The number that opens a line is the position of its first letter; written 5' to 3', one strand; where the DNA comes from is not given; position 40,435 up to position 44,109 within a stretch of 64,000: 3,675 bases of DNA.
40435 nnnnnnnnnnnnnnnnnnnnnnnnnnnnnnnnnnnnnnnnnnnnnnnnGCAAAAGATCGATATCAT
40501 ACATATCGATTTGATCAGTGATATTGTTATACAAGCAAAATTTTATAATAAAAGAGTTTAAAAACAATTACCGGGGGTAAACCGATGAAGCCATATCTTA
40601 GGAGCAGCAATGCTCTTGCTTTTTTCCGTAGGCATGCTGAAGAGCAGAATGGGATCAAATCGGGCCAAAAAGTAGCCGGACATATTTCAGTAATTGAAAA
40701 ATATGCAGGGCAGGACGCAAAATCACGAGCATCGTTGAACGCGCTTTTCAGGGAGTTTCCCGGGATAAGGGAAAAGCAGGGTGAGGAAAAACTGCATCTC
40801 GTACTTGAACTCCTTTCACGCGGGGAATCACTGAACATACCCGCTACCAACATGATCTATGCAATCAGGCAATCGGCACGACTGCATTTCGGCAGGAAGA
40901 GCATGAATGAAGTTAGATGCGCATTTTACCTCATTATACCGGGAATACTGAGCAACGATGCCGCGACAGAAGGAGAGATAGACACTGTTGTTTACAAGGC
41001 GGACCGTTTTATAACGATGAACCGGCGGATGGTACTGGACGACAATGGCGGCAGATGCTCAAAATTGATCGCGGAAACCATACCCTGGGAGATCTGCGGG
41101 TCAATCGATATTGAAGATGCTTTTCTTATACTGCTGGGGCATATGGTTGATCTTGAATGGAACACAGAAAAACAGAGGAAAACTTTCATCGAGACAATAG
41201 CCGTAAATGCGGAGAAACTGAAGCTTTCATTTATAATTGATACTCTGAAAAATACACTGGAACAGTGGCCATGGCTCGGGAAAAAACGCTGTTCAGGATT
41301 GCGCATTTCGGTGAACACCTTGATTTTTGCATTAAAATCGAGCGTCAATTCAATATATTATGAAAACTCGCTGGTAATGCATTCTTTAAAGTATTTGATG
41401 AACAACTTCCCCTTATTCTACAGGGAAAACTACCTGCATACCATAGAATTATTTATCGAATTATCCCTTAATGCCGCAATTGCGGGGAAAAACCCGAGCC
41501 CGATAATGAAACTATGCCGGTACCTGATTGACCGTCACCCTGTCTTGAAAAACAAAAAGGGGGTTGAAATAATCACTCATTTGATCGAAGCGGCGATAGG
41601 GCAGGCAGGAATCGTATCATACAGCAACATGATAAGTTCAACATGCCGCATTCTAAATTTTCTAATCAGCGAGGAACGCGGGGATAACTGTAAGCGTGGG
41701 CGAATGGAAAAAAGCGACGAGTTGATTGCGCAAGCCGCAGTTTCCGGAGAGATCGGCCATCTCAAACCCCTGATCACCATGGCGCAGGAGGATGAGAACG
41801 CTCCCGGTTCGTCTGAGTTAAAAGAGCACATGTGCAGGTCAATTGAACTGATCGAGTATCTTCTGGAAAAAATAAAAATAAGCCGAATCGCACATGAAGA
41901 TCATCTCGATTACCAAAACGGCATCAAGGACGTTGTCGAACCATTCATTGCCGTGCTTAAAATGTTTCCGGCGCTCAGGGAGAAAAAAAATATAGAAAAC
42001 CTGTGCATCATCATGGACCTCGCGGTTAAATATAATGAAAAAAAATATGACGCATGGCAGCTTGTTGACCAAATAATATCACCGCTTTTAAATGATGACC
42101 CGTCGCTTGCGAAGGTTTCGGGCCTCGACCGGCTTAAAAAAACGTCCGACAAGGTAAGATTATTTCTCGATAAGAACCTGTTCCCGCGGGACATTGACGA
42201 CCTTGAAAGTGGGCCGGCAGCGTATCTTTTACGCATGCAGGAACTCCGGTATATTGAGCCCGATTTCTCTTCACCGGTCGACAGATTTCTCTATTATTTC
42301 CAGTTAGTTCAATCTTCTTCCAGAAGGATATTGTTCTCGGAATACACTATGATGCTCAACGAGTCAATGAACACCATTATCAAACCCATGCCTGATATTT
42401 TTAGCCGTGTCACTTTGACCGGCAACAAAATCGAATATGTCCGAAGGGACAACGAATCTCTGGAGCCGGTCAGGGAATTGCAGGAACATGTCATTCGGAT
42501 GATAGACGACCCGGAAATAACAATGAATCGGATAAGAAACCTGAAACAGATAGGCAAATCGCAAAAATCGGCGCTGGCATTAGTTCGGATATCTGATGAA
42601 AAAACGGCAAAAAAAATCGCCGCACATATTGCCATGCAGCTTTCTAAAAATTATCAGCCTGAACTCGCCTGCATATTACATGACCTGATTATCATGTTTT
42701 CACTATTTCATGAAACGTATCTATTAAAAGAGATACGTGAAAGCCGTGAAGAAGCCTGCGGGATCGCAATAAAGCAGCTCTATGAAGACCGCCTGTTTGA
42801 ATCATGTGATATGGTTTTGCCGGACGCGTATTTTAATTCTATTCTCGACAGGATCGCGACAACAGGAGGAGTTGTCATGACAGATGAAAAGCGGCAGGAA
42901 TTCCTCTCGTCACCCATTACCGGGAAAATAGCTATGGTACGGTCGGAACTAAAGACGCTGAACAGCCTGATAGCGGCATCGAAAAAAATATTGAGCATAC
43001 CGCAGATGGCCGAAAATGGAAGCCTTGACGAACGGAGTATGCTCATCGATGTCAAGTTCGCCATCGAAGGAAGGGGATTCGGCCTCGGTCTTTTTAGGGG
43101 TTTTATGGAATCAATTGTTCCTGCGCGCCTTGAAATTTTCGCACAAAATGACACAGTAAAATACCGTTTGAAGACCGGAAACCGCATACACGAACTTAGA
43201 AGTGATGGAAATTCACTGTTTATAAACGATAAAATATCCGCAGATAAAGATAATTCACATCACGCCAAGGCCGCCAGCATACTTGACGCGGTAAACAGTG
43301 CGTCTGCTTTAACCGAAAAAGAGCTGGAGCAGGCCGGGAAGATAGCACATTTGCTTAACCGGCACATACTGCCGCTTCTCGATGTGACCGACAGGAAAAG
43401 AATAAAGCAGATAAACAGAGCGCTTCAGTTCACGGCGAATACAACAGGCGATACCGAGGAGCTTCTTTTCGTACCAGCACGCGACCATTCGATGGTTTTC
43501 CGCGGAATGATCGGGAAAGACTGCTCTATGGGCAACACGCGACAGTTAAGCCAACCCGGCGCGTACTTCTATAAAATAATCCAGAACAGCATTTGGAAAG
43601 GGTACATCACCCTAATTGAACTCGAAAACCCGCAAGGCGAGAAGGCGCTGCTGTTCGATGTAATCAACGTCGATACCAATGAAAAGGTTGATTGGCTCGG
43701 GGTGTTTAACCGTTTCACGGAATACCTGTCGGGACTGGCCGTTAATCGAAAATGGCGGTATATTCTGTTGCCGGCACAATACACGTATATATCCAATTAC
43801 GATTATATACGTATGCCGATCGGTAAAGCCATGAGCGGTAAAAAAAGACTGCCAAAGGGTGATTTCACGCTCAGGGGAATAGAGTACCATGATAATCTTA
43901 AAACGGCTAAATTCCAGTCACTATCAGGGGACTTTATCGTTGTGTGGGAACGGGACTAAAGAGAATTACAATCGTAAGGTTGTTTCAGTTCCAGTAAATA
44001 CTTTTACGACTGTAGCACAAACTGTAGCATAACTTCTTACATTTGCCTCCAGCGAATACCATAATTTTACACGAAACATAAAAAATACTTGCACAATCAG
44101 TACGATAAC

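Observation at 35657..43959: MoxR AAA+ / metallopeptidase-vWA giant / 1124-aa orphan: candidate NTP-driven ternary conflict system next to the integrase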

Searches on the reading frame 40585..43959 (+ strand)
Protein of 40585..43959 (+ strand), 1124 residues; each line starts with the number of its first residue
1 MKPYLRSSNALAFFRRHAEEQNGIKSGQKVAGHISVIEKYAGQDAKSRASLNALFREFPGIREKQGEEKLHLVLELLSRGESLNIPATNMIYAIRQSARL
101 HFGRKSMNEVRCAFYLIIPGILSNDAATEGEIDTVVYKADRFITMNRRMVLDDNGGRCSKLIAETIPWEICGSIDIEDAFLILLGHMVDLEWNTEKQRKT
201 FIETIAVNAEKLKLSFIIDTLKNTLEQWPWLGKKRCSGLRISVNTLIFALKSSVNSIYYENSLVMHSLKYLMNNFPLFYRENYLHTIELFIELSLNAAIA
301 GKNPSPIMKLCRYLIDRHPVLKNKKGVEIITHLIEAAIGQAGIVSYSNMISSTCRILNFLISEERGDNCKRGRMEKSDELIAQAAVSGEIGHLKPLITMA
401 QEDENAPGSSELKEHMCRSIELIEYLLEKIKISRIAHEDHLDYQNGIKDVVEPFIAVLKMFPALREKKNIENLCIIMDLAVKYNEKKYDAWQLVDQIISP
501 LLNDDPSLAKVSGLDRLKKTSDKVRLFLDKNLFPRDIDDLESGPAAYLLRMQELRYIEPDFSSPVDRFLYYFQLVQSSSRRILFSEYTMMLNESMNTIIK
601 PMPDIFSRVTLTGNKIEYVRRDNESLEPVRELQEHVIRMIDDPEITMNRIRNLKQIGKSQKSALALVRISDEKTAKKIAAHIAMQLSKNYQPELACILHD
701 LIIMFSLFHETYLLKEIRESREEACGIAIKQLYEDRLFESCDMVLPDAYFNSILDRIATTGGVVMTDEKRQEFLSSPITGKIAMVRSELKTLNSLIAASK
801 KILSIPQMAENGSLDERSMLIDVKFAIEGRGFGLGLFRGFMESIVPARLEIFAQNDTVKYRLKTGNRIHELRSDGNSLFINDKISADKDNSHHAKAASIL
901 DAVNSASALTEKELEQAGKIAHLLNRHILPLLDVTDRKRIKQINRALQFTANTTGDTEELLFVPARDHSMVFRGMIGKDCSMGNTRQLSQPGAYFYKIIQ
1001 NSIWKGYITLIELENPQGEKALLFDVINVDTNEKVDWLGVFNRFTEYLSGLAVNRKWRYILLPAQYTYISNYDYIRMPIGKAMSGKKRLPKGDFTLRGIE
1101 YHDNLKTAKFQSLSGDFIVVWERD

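Call 3: search_protein_families(library=pfam, proteins=[window:40585-43959:+], max_evalue=0.01)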
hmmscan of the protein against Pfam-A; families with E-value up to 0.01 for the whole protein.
window:40585-43959:+ (1124 aa): 0 families

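Call 4: search_protein_families(library=padloc, proteins=[window:40585-43959:+], max_evalue=0.01)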
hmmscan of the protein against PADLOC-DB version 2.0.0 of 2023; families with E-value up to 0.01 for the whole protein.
window:40585-43959:+ (1124 aa): 0 families

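Call 10: find_homologous_proteins(query=window:40585-43956:+)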
Query window:40585-43956:+: 8000 candidates shared short words with the query, none scored E <= 0.001.
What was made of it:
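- Tried and rejected: (1) Word-indexed homologue search for the third protein found nothing, not even the identical JGI copy (call 10).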

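Call 12: search_solved_structures(query=window:40585-43956:+, max_evalue=1)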
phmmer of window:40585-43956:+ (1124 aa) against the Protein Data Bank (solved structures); distinct sequences matched with E-value up to 1: 0.

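Call 36: search_protein_representatives(protein=window:40585-43956:+)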
Query: 1124 residues. Proteins with E-value up to 0.001 (for the whole library): 36; up to 1e-10: 25; up to 1e-30: 9. The best 36 are listed.
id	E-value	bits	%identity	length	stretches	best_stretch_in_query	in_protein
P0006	2.1e-139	482.6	92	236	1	1-236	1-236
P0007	1.5e-133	463.2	67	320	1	808-1123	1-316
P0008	2.0e-84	300.6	33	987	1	457-1122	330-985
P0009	1.5e-54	201.7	26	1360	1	457-1124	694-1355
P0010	5.6e-52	193.2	26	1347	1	446-1122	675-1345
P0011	5.9e-51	189.8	30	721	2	860-1123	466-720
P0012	6.2e-51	189.7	26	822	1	477-1099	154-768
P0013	1.5e-39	152.1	26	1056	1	458-1123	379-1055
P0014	3.1e-37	144.3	27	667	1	625-1092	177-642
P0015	6.6e-29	116.8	33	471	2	962-1089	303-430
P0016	5.0e-24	100.6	23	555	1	627-1082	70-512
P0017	1.1e-20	89.6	34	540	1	925-1087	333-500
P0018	4.9e-19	84.1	30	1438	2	916-1122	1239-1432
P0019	5.2e-17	77.4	32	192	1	938-1123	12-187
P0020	5.5e-17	77.3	35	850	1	917-1123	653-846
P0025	1.5e-13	65.9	29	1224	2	945-1122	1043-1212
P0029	3.5e-11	58.1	29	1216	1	952-1122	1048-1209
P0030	4.5e-11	57.7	34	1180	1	957-1078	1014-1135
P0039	2.5e-04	35.4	33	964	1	959-1121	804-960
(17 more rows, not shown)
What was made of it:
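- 40585..43959 (+): 1124-aa third protein. The N-terminal ~450 aa are lineage-specific. A middle region (aa ~457-935) is shared with a few large relatives. The C-terminus is a GNAT-fold domain. Exhaustive phmmer finds 36 representative clusters at E<=1e-3 (call 36).
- Tried and rejected: These null results are tool insensitivity, because exhaustive HMMER found 36 clusters (call 36).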

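Call 40: search_protein_families(library=pfam, alignment_id=A2, max_evalue=0.001)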
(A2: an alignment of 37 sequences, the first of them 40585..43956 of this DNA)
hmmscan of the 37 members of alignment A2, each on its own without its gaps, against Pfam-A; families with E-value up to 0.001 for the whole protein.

A. member 1, window:40585-43956:+ (1124 aa): 0 families

B. families by the number of members that match (of 37 scanned): 4 families
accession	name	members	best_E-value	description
PF01546.33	Peptidase_M20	4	6.1e-10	Peptidase family M20/M25/M40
PF04389.22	Peptidase_M28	4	7e-10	Peptidase family M28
PF05343.19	Peptidase_M42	4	7.6e-10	M42 glutamyl aminopeptidase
PF13646.12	HEAT_2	1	0.00019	HEAT repeats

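Call 81: search_protein_families(library=pfam, proteins=[P0009, P0010, P0018, P0020, P0025, P0029, P0030, P0039], max_evalue=0.01)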
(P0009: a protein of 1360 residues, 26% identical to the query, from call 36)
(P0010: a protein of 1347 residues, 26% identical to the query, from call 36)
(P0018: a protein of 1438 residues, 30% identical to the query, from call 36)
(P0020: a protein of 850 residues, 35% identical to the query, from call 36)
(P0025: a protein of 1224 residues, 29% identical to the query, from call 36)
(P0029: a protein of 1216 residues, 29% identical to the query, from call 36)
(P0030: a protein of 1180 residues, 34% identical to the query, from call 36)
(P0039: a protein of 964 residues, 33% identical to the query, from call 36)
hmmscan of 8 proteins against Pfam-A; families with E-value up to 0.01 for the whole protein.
P0009 (1360 aa): 0 families

P0010 (1347 aa): 0 families

P0018 (1438 aa): 4 families
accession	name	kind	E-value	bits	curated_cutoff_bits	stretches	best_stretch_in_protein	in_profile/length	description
PF01546.33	Peptidase_M20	-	6.1e-10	39.8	24.6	1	127-318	2-205/206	Peptidase family M20/M25/M40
PF05343.19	Peptidase_M42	-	2.9e-09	36.8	23.2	1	160-232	131-202/292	M42 glutamyl aminopeptidase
PF04389.22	Peptidase_M28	-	3.7e-07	30.5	21.3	1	110-299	1-172/193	Peptidase family M28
PF13646.12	HEAT_2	-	0.00019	22.1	27.7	0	565-648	2-85/88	HEAT repeats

P0020 (850 aa): 0 families

P0025 (1224 aa): 3 families
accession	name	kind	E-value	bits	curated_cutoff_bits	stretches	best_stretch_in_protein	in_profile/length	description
PF05343.19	Peptidase_M42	-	7e-06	25.7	23.2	0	120-168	133-180/292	M42 glutamyl aminopeptidase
PF04389.22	Peptidase_M28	-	1.3e-05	25.5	21.3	1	69-252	1-159/193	Peptidase family M28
PF01546.33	Peptidase_M20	-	0.00045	20.6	24.6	1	85-275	1-204/206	Peptidase family M20/M25/M40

P0029 (1216 aa): 4 families
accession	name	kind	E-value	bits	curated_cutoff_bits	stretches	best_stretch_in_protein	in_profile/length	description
PF04389.22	Peptidase_M28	-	1.2e-07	32.1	21.3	1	68-251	1-159/193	Peptidase family M28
PF01546.33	Peptidase_M20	-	5.5e-06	26.9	24.6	1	84-181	1-104/206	Peptidase family M20/M25/M40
PF05343.19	Peptidase_M42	-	2.2e-05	24.1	23.2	0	120-175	134-188/292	M42 glutamyl aminopeptidase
PF12836.13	HHH_3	-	0.009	16.5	27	0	983-1032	8-56/65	Helix-hairpin-helix motif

P0030 (1180 aa): 3 families
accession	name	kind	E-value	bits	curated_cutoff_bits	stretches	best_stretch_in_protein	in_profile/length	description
PF04389.22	Peptidase_M28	-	7e-10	39.4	21.3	1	40-223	1-159/193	Peptidase family M28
PF05343.19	Peptidase_M42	-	7.6e-10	38.8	23.2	1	92-229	134-280/292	M42 glutamyl aminopeptidase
PF01546.33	Peptidase_M20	-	4e-05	24.1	24.6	1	56-245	1-203/206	Peptidase family M20/M25/M40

P0039 (964 aa): 0 families
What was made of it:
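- Closest known: GNAT superfamily acyltransferases. Different: The domain is always C-terminal to long, variable regions, and four relatives carry an N-terminal M20/M28 peptidase (call 81).
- Four relatives of the third protein carry their own M20/M28 metallopeptidase domain, but this one does not (call 81).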

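Call 84: search_dna_similar(query=window:40585-43956:+, collection=plasmids, mode=protein, max_evalue=0.001, max_rows=15)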
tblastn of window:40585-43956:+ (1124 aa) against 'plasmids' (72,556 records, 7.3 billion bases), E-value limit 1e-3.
No match.

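Call 87: find_encoding_contigs(protein=P0007, flank=8000, max_places=5)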
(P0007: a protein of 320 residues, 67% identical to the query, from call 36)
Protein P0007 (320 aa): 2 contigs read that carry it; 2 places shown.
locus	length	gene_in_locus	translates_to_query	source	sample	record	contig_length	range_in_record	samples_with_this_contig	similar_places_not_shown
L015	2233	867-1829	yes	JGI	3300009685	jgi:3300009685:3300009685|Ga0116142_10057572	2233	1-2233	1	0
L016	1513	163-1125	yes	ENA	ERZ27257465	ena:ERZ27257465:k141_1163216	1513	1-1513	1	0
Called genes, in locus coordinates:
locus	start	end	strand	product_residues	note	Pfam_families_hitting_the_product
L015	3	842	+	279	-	?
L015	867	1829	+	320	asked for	-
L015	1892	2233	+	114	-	?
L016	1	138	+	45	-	?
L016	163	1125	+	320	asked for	-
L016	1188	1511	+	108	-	?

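Call 89: search_protein_families(library=pfam, proteins=[L015:1892-2233:+], max_evalue=0.001)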
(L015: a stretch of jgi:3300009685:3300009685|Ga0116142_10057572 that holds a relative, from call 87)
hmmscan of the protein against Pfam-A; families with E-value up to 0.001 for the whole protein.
L015:1892-2233:+ (114 aa): 0 families

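Call 98: search_protein_families(library=ncbifam, proteins=[window:40585-43956:+], max_evalue=0.1)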
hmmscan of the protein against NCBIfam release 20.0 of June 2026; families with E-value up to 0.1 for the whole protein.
window:40585-43956:+ (1124 aa): 0 families

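Call 105: find_encoding_contigs(protein=P0008, flank=10000, max_places=3)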
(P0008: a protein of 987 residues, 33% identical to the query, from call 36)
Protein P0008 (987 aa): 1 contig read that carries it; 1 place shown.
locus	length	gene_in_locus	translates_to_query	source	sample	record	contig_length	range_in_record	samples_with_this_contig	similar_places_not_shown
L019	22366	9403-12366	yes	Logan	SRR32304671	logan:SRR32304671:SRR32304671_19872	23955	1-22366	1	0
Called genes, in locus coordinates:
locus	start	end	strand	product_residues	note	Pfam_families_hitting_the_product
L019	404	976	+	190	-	PF09335:VTT_dom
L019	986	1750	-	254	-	PF00977:His_biosynth, PF02581:TMP-TENI (faint), PF05690:ThiG (faint)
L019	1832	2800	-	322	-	PF00027:cNMP_binding, PF00990:GGDEF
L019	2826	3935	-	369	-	PF00027:cNMP_binding, PF00990:GGDEF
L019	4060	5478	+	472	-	PF00202:Aminotran_3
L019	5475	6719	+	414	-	PF00202:Aminotran_3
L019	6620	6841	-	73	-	-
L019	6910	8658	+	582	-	PF00015:MCPsignal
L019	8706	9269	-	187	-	PF16036:Chalcone_3, PF16035:Chalcone_2 (faint)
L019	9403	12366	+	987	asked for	-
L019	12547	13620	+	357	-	-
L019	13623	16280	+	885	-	PF13442:Cytochrome_CBB3 (weak), PF14522:Cytochrome_C7 (faint), PF22113:Mtrc-MtrF_II-IV_dom (weak)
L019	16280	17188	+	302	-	PF01497:Peripla_BP_2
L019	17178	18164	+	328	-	PF01032:FecCD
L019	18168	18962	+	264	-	PF13555:AAA_29 (weak), PF00005:ABC_tran, PF02463:SMC_N (faint), PF13304:AAA_21 (faint)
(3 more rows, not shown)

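Call 106: find_encoding_contigs(protein=P0009, flank=8000, max_places=2)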
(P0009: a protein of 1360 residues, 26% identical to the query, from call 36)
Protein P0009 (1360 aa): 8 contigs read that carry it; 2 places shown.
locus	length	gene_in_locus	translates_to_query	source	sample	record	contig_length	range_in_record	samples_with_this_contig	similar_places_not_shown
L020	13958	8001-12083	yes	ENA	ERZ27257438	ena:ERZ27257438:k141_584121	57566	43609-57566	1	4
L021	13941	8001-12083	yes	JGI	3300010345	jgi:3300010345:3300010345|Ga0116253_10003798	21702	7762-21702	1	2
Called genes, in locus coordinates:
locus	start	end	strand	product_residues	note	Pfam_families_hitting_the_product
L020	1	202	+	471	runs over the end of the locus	PF03787:RAMPs, PF00575:S1 (weak)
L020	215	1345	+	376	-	PF09651:Cas_APE2256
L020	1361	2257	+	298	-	PF27225:AF_1859_N, PF10040:CRISPR_Cas6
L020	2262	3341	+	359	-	PF01867:Cas_Cas1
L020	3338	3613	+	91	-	PF09827:CRISPR_Cas2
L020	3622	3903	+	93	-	PF09827:CRISPR_Cas2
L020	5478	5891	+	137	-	PF27247:MJ1673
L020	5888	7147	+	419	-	PF23400:CARF_Card1, PF09002:Card1_endonuc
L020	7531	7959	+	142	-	-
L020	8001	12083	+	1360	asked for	-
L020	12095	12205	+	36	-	-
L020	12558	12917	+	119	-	-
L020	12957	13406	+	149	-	-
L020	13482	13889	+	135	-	-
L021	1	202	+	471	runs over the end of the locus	PF03787:RAMPs, PF00575:S1 (weak)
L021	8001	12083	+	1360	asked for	-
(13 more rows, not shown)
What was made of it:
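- One third-gene relative sits beside a type III CRISPR-Cas/Card1 locus (call 106).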

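Call 107: find_encoding_contigs(protein=P0013, flank=8000, max_places=2)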
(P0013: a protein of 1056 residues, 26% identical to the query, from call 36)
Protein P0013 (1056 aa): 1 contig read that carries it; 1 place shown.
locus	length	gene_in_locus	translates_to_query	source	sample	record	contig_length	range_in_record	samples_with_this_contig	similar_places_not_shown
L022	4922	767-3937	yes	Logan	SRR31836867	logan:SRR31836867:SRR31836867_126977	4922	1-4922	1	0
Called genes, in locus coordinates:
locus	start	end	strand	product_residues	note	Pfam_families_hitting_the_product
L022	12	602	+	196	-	-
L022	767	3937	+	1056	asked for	-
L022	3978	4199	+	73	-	-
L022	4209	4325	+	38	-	-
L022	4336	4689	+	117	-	-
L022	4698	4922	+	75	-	?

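Call 108: find_encoding_contigs(protein=P0018, flank=8000, max_places=2)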
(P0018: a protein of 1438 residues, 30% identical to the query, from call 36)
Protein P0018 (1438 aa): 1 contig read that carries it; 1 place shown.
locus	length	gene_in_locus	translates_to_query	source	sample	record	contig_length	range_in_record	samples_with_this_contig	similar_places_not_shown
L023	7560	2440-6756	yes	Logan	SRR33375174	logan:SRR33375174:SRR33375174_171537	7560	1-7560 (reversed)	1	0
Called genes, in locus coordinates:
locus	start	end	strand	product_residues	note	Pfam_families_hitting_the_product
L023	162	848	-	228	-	PF00702:Hydrolase, PF12710:HAD, PF13419:HAD_2, PF13242:Hydrolase_like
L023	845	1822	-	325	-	PF02615:Ldh_2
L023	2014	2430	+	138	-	-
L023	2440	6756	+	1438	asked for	PF01546:Peptidase_M20, PF04389:Peptidase_M28 (weak), PF05343:Peptidase_M42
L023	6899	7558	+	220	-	?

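Call 109: find_encoding_contigs(protein=P0010, flank=10000, max_places=3)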
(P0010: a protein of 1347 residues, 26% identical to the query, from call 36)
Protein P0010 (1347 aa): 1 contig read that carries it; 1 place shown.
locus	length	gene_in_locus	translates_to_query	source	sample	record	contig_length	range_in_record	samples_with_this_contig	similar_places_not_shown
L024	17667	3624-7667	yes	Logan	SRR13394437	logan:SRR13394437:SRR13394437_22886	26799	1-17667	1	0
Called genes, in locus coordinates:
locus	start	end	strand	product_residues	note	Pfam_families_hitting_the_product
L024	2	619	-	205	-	?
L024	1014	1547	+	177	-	-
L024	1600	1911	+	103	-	-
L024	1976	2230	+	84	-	-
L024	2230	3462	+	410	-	PF01580:FtsK_SpoIIIE (faint), PF01935:DUF87 (weak), PF05872:HerA_C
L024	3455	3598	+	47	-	-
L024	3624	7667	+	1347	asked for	-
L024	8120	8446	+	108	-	PF00436:SSB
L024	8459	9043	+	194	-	-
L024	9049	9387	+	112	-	PF00436:SSB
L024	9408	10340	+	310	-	-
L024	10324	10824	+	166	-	-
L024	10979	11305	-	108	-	PF01934:HepT-like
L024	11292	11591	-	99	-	PF01909:NTP_transf_2, PF18765:Polbeta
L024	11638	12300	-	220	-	PF00565:SNase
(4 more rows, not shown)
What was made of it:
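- A family member (P0010) lies among HerA/FtsK-like ATPase, SSB, HepT/MNT, SNase and PcfJ genes typical of plasmids and ICEs (call 109).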

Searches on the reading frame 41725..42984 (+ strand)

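Call 35: search_protein_families(library=pfam, proteins=[window:41725-42984:+], max_evalue=5)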
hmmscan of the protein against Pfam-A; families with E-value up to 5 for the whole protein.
window:41725-42984:+ (420 aa): 1 family
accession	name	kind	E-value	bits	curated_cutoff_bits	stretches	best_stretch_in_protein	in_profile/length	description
PF18272.6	ssDNA_TraI_N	-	0.12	12.8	26.4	0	403-411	38-46/53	single-stranded DNA binding TraI N-terminal subdomain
